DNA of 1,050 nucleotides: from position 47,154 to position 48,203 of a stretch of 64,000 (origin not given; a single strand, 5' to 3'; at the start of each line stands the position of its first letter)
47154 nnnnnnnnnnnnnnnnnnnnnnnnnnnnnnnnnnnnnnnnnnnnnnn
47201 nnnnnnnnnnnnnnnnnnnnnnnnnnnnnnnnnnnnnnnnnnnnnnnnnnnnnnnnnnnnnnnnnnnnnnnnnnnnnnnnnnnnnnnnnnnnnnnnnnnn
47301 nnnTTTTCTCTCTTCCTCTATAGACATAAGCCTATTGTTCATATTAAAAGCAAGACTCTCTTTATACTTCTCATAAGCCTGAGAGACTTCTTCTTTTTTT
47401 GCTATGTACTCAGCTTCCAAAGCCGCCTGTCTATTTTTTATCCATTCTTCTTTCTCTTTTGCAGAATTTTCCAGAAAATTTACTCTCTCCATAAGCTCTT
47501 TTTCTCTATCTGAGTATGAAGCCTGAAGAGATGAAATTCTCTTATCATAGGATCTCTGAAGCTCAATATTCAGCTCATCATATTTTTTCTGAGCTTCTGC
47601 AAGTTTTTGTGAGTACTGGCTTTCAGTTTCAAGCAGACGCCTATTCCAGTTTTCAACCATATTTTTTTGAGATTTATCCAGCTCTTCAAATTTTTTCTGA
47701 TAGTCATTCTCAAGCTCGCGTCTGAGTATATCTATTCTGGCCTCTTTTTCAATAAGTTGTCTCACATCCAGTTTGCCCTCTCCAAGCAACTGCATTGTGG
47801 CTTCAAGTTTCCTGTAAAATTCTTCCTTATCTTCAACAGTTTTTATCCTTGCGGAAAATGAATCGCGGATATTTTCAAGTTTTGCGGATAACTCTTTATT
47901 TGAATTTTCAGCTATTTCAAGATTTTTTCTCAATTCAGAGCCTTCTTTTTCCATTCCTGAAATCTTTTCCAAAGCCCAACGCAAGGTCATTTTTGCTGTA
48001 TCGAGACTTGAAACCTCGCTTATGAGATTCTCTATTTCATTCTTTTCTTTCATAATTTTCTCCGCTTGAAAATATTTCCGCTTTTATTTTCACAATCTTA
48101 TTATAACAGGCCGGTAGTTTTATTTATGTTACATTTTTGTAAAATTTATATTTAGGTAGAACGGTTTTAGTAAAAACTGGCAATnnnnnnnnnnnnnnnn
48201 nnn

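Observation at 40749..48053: Giant coiled-coil protein plus two small partners chained to a Wza/Wzc polysaccharide-export operon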

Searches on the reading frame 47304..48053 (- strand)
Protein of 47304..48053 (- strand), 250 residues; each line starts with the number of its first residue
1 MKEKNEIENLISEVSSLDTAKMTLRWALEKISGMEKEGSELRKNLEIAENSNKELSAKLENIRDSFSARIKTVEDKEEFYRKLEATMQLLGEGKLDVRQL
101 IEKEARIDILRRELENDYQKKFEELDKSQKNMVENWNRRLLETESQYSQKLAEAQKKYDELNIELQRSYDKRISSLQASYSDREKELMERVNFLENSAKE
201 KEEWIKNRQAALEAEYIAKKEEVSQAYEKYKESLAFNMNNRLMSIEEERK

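Call 21: find_homologous_proteins(query=window:47574-48053:-, max_evalue=0.01)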
Query window:47574-48053:- (160 aa): 5 proteins with E <= 0.01 among 91 candidates.
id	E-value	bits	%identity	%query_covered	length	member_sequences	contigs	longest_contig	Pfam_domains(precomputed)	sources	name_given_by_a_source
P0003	2.0e-52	195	61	98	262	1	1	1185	-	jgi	-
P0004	1.3e-48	183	58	97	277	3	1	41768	-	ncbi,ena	-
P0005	6.1e-48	180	57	98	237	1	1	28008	-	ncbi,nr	ncbi:MAG: hypothetical protein NTY45_05460, partial [Elusimicrobia bacterium]|nr:hypothetical protei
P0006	7.0e-48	180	57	96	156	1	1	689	-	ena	-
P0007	2.4e-47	179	55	97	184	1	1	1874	-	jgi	jgi:DNA repair ATPase RecN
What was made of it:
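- The JGI name for P0007 appears in call 21.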

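Call 22: find_encoding_contigs(protein=P0004, flank=10000)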
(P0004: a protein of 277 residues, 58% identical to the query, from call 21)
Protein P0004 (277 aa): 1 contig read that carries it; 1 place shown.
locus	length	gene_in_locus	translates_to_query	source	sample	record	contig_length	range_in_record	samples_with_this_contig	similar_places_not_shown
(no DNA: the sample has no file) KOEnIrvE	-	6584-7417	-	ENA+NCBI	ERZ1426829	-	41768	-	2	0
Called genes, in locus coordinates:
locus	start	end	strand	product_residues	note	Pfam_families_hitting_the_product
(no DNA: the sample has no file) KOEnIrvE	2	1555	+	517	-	?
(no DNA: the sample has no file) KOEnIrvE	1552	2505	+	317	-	PF13793:Pribosyltran_N, PF00156:Pribosyltran, PF14572:Pribosyl_synth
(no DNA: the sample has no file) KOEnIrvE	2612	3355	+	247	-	PF01386:Ribosomal_L25p, PF14693:Ribosomal_TL5_C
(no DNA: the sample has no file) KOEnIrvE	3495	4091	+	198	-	PF01195:Pept_tRNA_hydro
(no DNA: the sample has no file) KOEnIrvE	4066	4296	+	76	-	PF19701:DUF6199 (weak)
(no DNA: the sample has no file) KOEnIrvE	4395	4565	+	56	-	-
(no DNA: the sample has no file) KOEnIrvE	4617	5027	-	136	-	PF23892:Ig_CycH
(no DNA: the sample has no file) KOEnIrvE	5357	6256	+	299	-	-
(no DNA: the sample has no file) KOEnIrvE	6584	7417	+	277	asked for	-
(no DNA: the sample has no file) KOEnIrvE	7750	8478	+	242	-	PF01596:Methyltransf_3, PF13578:Methyltransf_24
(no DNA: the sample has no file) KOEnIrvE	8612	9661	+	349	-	-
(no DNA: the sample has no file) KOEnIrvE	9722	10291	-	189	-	PF00702:Hydrolase (faint), PF13419:HAD_2 (faint)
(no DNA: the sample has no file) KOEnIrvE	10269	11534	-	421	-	PF07690:MFS_1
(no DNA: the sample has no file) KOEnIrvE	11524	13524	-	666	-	PF01326:PPDK_N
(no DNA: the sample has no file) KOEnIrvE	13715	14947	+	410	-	-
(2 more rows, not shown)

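Call 23: find_encoding_contigs(protein=P0005, flank=10000)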
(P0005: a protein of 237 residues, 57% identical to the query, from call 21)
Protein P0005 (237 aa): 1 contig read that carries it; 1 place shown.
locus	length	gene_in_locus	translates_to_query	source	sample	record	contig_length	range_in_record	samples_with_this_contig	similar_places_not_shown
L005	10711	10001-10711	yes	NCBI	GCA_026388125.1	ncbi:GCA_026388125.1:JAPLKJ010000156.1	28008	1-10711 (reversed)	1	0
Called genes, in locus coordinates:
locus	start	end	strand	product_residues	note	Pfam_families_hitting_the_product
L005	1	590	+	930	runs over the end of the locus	PF12705:PDDEXK_1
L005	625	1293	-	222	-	PF04338:DUF481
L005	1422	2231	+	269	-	PF01965:DJ-1_PfpI, PF17124:ThiJ_like (weak)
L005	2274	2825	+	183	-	PF04542:Sigma70_r2, PF08281:Sigma70_r4_2, PF04545:Sigma70_r4 (weak)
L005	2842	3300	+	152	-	-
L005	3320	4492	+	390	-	-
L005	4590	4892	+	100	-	PF01541:GIY-YIG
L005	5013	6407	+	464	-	PF00483:NTP_transferase, PF01128:IspD (weak), PF12804:NTP_transf_3, PF25084:LbH_EIF2B, PF00132:Hexapep (weak), PF25087:GMPPB_C (weak), PF00132:Hexapep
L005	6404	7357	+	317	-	PF13793:Pribosyltran_N, PF00156:Pribosyltran, PF14572:Pribosyl_synth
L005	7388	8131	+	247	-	-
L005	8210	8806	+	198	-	PF01195:Pept_tRNA_hydro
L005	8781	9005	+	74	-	-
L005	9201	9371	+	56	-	-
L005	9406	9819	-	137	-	PF23892:Ig_CycH (weak)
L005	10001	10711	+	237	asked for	?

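Call 27: search_protein_families(library=ncbifam, proteins=[window:47574-48053:-], max_evalue=0.1)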
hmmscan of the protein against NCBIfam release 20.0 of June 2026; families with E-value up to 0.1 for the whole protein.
window:47574-48053:- (160 aa): 4 families
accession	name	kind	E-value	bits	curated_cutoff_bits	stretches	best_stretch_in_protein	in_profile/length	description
NF003034.1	PRK03918.1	equivalog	0.036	12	700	1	4-150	220-659/878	DNA double-strand break repair ATPase Rad50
NF050111.1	TransRegSACE7040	equivalog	0.037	13.9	250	1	92-154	83-143/186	SACE_7040 family transcriptional regulator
NF045487.1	ASRP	equivalog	0.048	12.2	300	1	4-156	117-270/593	archaea-specific SMC-related protein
NF033377.1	OMA_tautomer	equivalog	0.064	12.2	440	1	5-103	174-265/349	4-oxalomesaconate tautomerase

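Call 30: search_solved_structures(query=A3, max_evalue=1)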
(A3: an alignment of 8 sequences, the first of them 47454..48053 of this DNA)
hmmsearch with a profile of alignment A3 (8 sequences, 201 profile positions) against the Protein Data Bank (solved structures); distinct sequences matched with E-value up to 1: 26.
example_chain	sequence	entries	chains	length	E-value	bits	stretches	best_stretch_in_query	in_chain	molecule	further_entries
5ijh_A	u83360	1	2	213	0.02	17.9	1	136-185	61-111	Xenotropic and polytropic retrovirus receptor 1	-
8yfu_A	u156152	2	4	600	0.11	15.5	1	137-184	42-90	Solute carrier family 53 member 1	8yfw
8yet_A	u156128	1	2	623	0.11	15.5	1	137-184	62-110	Solute carrier family 53 member 1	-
9jxi_A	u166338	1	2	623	0.11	15.5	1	137-184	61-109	Solute carrier family 53 member 1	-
9jxj_B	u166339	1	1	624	0.11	15.5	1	137-184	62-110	Solute carrier family 53 member 1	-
9jxe_A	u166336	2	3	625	0.11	15.5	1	137-184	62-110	Solute carrier family 53 member 1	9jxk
9jxo_A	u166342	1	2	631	0.11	15.5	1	137-184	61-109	Solute carrier family 53 member 1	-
9iws_A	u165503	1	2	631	0.11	15.5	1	137-184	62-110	Solute carrier family 53 member 1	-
9jxh_A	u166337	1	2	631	0.11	15.5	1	137-184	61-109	Solute carrier family 53 member 1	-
9jxl_B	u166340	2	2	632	0.11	15.5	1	137-184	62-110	Solute carrier family 53 member 1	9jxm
9jxn_B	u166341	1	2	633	0.11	15.5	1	137-184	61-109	Solute carrier family 53 member 1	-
9jxq_A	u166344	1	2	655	0.11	15.4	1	137-184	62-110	Solute carrier family 53 member 1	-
8x5f_A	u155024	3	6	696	0.12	15.4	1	137-184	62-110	Solute carrier family 53 member 1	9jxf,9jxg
9dvj_A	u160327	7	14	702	0.12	15.4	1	137-184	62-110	Solute carrier family 53 member 1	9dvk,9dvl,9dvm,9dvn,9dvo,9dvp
9itg_A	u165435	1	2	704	0.12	15.3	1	137-184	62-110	Solute carrier family 53 member 1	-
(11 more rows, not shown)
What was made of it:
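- Tried and rejected: A profile search of PDB sequences with the N-terminal alignment gave a best E of 0.02, to the SPX domain of XPR1, which I read as noise (call 30).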

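Call 35: predict_structure(alignment_id=A4)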
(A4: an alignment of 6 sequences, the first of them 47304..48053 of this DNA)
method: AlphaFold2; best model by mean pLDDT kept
length: 250 residues; sequences in the alignment: 6
mean_pLDDT: 88.1   pTM: 0.32
mean pLDDT of the five models: 88.1, 85.6, 84.8, 84.4, 83.6
residues with pLDDT >= 90: 142; 70-90: 90; 50-70: 18; < 50: 0
segments of 3 or more residues with pLDDT < 50: none
pLDDT, mean of each block of 10 residues (from residue 1): 71 80 85 89 92 90 86 82 71 65 90 95 96 96 95 97 97 97 96 95 94 94 91 85 71
secondary structure, 60 per line:
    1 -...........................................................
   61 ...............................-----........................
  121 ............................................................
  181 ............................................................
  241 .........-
elements in order: H2-91 H97-249
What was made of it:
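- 47781..48053 (-): N-terminal head helix (aa 1-91) with heptad-like periodicity and the family signature SLDTA[KR]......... AF2 helix 2-91 (call 35).
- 47766..47780 (-): Hinge (aa 92-96, within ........) between the head helix and the rod. AF2 break at residues 92-96 (call 35).
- AF2 gives helix 2-91, a break, then helix 97-249 (call 35).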

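Call 60: fold_search(model_id=the predicted structure, library=pdb)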
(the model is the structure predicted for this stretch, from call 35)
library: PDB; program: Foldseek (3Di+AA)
matches with E <= 10: 0; with E <= 0.001: 0
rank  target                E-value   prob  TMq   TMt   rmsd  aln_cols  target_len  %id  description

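Call 82: search_protein_families(library=phrogs, proteins=[window:47304-48053:-], max_evalue=0.01)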
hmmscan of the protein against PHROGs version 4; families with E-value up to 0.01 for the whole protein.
window:47304-48053:- (250 aa): 0 families
